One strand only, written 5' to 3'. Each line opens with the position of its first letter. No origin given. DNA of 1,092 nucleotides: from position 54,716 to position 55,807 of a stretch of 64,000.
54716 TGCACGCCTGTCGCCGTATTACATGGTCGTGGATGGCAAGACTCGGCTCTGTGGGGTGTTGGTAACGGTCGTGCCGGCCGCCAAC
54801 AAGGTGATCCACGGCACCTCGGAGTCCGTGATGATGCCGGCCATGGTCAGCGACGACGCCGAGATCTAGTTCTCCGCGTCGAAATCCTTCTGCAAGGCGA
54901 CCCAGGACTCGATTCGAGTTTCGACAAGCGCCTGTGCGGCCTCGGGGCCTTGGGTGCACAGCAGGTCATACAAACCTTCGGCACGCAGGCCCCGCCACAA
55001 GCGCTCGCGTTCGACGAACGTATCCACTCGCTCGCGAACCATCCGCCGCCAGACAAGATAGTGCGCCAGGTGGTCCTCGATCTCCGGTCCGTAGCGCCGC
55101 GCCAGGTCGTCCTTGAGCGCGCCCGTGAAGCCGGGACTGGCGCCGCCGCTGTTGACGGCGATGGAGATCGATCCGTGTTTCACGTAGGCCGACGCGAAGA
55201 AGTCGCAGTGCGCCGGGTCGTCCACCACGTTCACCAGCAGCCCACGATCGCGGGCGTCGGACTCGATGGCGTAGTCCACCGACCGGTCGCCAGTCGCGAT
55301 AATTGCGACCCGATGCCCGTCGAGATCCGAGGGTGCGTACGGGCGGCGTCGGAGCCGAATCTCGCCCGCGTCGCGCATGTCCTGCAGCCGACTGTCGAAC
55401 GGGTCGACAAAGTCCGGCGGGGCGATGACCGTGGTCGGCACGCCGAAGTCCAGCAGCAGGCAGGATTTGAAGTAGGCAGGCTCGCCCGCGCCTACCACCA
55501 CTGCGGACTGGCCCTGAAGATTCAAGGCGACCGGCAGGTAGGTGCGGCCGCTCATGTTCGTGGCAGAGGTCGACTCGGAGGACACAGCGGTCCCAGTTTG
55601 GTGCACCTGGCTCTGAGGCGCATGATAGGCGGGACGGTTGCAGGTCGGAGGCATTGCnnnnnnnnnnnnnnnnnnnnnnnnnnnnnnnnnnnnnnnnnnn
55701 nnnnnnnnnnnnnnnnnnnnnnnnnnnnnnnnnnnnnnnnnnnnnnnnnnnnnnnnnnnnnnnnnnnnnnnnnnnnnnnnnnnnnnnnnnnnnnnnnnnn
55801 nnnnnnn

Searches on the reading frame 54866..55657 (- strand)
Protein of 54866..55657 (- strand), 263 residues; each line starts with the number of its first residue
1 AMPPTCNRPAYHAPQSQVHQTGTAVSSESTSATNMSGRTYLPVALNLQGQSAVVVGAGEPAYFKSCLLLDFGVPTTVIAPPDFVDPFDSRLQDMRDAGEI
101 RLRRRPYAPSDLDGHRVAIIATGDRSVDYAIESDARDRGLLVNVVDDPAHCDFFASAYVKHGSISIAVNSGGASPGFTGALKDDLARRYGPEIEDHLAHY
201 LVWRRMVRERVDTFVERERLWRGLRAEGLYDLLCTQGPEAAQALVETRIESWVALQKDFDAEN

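Call 27: search_protein_families(library=pfam, proteins=[window:54866-55657:-], max_evalue=0.001)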
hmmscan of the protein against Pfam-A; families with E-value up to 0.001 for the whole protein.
window:54866-55657:- (263 aa): 1 family
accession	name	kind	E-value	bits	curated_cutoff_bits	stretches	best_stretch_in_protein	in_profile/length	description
PF13241.12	NAD_binding_7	-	1.4e-21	77.4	22.1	1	43-156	1-103/104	Putative NAD(P)-binding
